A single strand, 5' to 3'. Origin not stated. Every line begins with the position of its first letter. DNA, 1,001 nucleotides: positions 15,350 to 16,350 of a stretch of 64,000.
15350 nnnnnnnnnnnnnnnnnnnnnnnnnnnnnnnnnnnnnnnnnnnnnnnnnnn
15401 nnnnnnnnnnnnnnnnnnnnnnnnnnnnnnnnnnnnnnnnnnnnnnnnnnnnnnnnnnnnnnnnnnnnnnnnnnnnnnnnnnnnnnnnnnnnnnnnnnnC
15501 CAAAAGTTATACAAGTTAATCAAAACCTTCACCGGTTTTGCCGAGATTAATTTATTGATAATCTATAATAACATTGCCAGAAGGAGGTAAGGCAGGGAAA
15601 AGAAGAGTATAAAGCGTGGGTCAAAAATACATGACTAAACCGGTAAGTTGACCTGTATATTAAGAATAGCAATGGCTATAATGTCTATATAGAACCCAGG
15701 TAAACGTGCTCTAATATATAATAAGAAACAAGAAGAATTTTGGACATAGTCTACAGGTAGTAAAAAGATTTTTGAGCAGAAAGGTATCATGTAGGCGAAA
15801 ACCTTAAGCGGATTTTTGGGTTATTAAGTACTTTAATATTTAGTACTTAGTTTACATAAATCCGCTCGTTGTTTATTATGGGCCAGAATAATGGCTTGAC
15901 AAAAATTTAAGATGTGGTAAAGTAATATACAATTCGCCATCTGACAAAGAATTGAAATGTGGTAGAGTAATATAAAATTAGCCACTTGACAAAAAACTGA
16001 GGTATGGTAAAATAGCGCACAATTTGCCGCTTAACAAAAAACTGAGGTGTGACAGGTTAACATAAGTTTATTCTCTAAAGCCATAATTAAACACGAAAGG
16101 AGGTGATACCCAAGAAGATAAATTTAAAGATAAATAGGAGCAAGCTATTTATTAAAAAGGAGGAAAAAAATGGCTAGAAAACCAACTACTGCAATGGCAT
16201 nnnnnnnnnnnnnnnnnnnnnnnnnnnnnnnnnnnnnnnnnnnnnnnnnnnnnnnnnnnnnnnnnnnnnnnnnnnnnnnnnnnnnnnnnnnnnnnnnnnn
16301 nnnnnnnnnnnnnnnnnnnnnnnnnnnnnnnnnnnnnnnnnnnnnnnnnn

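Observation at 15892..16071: Four tandem 45-bp repeats upstream of mtaB, each a complete promoter-like module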

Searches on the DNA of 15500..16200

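Call 34: search_rna_families(source=window, start=15500, end=16200, threshold=evalue, max_evalue=10)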
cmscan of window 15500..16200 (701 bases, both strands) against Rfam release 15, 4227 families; matches with E-value up to 10: 8.
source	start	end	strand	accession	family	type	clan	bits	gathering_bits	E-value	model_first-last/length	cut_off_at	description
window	16007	16075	+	RF02074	STnc240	Gene; sRNA;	-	20.5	55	2.4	1-77/77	no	Enterobacterial sRNA STnc240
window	16039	16145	+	RF01932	bxd_4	Gene; lncRNA;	-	17.1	40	1.6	1-106/106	no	Bithoraxoid conserved region 4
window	15799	15874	+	RF03316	mir-1263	Gene; miRNA;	-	16.5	95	4.5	1-84/84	no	mir-1263 microRNA precursor family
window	16144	16172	+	RF02980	freshwater-2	Cis-reg;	-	16.2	49.9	8.2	1-84/84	no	freshwater-2 RNA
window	15799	15874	+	RF03714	MIR774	Gene; miRNA;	-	15.9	80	5.9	1-98/98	no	MIR774 microRNA precursor family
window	15507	15567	+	RF03388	mir-9418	Gene; miRNA;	-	15.9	82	8.1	1-61/61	no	mir-9418 microRNA precursor family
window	15713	15812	+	RF03042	porB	Gene; sRNA;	-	15.8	35.1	7.2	1-61/61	no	porB RNA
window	15860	15949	+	RF00420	SNORA61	Gene; snRNA; snoRNA; HACA-box;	-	13.8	74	7.3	1-132/132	no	Small nucleolar RNA SNORA61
